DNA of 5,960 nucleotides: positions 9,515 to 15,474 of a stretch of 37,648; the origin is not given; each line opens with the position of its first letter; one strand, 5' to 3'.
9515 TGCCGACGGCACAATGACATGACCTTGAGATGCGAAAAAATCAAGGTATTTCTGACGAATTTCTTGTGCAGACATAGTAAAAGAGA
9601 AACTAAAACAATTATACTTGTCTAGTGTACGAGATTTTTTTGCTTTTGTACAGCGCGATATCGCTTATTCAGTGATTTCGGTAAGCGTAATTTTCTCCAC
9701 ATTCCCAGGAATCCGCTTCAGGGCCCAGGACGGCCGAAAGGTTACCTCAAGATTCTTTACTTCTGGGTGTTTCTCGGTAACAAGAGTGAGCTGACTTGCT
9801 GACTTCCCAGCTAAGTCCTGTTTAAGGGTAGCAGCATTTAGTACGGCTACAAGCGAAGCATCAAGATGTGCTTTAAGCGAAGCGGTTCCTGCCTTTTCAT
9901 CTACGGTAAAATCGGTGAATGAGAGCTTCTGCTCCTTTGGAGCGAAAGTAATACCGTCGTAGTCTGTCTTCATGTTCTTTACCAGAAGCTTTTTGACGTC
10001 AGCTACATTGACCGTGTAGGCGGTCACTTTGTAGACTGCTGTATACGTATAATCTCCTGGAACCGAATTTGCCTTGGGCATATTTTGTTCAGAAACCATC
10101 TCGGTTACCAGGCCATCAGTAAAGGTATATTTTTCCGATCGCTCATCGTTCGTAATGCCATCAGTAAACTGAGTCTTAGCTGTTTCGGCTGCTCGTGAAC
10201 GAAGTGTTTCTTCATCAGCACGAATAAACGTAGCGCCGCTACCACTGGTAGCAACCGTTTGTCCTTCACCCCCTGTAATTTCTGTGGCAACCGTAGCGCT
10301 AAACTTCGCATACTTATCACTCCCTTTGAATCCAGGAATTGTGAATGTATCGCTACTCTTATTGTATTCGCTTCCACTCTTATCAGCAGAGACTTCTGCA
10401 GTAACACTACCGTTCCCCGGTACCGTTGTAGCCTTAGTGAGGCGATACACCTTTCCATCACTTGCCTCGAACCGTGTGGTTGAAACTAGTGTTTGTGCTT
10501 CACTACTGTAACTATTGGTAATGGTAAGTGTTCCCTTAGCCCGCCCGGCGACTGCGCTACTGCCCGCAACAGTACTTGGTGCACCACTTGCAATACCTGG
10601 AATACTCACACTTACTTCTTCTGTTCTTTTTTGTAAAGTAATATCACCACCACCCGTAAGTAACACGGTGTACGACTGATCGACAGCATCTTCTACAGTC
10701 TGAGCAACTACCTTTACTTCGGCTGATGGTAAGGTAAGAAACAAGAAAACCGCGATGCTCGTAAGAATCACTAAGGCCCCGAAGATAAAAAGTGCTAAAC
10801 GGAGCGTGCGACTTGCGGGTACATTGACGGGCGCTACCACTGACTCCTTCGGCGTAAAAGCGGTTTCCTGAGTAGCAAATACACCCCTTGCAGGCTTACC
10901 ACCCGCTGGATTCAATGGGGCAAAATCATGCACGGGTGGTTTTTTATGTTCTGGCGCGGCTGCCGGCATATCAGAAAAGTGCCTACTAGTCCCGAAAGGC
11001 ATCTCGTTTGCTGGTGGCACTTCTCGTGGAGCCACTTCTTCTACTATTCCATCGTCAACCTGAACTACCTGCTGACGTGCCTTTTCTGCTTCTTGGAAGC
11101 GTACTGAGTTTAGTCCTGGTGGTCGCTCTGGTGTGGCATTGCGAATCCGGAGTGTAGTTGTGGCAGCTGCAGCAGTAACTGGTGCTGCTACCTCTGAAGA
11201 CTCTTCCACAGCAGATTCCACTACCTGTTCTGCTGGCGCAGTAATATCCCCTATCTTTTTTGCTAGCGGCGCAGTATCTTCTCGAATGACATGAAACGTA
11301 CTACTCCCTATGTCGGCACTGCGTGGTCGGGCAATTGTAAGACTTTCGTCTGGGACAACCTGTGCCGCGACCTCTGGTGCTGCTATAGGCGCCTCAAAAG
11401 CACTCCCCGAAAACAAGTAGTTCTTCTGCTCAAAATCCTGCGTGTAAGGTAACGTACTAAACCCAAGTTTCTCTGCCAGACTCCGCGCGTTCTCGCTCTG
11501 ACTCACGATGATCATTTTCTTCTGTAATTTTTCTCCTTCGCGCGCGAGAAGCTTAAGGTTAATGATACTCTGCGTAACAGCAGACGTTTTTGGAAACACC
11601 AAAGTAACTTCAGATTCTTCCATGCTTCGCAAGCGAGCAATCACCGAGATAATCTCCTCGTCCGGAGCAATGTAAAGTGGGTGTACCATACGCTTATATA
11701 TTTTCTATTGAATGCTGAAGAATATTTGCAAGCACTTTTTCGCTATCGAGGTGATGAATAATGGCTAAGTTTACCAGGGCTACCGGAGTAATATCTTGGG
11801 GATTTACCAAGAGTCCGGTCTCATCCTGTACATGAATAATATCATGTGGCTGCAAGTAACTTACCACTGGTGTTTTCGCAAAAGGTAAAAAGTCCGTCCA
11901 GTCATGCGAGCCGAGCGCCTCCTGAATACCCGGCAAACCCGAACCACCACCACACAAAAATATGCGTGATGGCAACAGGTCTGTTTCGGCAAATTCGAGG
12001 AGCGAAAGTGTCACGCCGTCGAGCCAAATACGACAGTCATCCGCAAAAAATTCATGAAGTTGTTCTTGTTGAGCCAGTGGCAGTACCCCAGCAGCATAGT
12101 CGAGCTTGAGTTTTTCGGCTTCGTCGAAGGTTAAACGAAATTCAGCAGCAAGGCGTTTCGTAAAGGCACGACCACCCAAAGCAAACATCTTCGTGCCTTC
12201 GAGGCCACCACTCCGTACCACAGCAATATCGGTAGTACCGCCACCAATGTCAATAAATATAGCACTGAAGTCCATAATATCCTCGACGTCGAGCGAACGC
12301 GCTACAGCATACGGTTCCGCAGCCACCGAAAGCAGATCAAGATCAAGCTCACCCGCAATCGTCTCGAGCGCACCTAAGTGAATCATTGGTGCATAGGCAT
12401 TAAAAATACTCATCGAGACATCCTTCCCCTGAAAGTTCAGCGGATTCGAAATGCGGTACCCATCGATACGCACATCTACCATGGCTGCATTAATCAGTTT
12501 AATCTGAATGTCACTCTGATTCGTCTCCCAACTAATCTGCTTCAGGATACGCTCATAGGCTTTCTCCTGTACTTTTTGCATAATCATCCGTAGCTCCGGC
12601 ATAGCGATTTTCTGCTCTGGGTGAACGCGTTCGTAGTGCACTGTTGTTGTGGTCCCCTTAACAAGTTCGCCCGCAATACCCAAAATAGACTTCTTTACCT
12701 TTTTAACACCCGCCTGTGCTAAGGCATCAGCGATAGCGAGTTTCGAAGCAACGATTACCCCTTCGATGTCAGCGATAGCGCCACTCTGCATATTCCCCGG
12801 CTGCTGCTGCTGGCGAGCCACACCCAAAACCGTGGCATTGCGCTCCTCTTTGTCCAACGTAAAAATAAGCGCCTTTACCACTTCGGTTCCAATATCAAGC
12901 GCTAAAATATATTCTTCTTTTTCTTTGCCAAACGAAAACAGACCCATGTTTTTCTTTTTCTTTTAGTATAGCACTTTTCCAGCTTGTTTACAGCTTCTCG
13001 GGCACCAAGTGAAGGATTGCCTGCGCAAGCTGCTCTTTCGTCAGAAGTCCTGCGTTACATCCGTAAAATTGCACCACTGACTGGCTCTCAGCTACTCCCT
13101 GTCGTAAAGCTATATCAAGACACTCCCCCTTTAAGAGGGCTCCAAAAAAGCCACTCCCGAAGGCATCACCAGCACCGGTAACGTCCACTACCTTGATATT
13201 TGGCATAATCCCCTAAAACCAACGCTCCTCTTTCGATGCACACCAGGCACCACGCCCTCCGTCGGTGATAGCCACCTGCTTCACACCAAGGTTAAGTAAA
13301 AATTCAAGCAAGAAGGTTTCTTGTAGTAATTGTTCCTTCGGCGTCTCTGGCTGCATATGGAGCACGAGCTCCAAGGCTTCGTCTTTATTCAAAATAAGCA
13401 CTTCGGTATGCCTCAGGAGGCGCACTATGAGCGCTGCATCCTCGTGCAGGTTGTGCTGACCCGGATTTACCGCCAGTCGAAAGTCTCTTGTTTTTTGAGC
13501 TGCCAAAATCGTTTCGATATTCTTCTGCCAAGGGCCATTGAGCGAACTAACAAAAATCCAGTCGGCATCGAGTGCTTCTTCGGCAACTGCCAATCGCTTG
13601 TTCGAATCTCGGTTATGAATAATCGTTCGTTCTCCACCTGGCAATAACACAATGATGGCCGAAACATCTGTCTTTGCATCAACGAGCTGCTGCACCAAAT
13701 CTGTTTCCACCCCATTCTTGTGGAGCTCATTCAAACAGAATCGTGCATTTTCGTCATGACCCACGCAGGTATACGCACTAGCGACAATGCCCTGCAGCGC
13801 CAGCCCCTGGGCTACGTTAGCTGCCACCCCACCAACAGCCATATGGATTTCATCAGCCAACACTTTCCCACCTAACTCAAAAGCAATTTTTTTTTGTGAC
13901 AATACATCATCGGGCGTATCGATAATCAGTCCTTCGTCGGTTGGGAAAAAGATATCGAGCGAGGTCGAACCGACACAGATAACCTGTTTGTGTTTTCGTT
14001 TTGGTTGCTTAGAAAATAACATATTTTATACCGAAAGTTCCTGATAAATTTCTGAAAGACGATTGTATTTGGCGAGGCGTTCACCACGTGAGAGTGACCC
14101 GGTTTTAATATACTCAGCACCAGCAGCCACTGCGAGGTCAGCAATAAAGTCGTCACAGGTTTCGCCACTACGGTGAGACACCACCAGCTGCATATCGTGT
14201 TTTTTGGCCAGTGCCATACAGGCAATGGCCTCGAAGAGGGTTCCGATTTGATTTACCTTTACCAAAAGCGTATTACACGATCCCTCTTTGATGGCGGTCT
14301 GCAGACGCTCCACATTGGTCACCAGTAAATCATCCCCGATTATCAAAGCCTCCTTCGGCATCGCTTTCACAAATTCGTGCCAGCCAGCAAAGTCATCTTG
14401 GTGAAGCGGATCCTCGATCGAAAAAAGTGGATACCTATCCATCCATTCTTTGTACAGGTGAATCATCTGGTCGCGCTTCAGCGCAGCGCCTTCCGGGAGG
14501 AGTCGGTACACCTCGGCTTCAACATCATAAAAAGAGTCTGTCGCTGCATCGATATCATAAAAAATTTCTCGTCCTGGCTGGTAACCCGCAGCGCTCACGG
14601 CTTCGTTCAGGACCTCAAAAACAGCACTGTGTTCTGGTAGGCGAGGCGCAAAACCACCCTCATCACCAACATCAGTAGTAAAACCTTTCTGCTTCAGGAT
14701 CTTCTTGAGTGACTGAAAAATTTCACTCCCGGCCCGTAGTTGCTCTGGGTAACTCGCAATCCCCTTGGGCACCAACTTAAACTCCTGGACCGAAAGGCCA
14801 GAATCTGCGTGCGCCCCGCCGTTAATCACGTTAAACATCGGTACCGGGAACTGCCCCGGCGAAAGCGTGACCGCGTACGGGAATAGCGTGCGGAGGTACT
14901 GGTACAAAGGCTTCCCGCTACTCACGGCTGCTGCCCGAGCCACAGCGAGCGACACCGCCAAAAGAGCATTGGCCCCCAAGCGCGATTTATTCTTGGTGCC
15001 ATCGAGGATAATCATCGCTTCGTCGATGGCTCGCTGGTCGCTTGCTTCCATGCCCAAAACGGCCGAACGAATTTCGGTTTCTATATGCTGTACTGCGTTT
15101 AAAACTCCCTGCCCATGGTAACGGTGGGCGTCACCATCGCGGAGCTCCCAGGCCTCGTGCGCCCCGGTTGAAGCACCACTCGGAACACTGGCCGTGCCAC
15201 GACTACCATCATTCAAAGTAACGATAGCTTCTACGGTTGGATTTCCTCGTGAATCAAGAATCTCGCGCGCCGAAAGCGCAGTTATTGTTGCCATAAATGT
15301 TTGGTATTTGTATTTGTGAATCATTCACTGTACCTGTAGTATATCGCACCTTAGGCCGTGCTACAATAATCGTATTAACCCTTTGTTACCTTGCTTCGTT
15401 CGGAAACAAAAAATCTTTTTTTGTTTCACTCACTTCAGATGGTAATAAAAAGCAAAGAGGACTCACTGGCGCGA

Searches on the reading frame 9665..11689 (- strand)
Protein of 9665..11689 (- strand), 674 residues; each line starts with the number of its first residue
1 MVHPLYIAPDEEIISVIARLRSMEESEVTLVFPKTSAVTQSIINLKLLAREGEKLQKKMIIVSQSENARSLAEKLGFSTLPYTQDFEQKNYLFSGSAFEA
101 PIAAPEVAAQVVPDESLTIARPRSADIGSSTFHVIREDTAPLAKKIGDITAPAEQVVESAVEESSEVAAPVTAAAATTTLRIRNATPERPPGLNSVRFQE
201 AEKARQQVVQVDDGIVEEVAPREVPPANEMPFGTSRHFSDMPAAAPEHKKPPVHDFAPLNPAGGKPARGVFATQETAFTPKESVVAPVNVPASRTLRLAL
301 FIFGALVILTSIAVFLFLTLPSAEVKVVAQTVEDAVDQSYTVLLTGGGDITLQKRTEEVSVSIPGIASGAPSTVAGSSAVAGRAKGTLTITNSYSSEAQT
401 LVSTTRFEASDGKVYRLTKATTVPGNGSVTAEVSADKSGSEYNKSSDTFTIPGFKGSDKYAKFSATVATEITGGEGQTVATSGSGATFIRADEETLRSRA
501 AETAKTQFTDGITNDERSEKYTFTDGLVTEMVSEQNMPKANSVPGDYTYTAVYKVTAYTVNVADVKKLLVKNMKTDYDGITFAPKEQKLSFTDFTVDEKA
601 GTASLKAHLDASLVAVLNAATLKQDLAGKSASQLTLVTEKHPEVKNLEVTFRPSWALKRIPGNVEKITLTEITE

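Call 54: search_protein_families(library=pfam, proteins=[window:9665-11689:-], max_evalue=0.001)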
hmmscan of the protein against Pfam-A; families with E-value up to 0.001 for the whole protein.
window:9665-11689:- (674 aa): 2 families
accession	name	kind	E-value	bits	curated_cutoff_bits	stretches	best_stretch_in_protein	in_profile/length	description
PF04865.19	Baseplate_J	-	0.00061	19.6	21.1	0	381-448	20-84/255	Baseplate J-like protein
PF21110.3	GlxA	-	0.00087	20.4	27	0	383-430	1-49/105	GlxA beta barrel domain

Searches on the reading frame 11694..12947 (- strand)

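Call 54: search_protein_families(library=pfam, proteins=[window:11694-12947:-], max_evalue=0.001)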
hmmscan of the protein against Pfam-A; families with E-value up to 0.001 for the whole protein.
window:11694-12947:- (417 aa): 4 families
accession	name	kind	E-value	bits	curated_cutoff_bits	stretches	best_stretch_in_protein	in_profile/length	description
PF14450.12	FtsA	-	8.8e-15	55.6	31.8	1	231-343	2-97/127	Cell division protein FtsA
PF11104.14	PilM_2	-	1.5e-06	27.9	27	1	228-346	181-295/340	Type IV pilus assembly protein PilM;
PF06723.19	MreB_Mbl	-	2.8e-06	26.8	27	1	211-268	129-186/327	MreB/Mbl protein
PF06277.17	EutA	-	7.6e-05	22.2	27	1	229-261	145-177/475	Ethanolamine utilisation protein EutA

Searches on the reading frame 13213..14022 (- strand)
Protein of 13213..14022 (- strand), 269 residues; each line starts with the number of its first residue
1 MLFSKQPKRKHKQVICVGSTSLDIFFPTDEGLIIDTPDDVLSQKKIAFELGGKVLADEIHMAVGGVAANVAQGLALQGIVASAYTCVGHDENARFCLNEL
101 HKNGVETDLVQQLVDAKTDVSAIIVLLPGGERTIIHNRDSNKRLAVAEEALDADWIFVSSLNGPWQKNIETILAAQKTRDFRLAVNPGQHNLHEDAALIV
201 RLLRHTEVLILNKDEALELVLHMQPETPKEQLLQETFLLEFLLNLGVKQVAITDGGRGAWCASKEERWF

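Call 54: search_protein_families(library=pfam, proteins=[window:13213-14022:-], max_evalue=0.001)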
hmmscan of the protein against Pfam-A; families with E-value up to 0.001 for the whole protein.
window:13213-14022:- (269 aa): 1 family
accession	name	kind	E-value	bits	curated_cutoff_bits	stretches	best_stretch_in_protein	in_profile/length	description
PF00294.29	PfkB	-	4.1e-24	85.9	25.8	1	52-267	24-240/302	pfkB family carbohydrate kinase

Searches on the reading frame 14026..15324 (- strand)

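Call 54: search_protein_families(library=pfam, proteins=[window:14026-15324:-], max_evalue=0.001)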
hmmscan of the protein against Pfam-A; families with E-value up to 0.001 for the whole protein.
window:14026-15324:- (432 aa): 3 families
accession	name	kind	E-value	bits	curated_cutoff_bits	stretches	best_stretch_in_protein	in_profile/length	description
PF00113.28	Enolase_C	-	3.2e-92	309.4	21.5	1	159-430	4-281/296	Enolase, C-terminal TIM barrel domain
PF03952.21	Enolase_N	-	3.6e-56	189.4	35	1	14-144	1-131/131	Enolase, N-terminal domain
PF13378.12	MR_MLE_C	-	3.9e-08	33.7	29.4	1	282-401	55-169/219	Enolase C-terminal domain-like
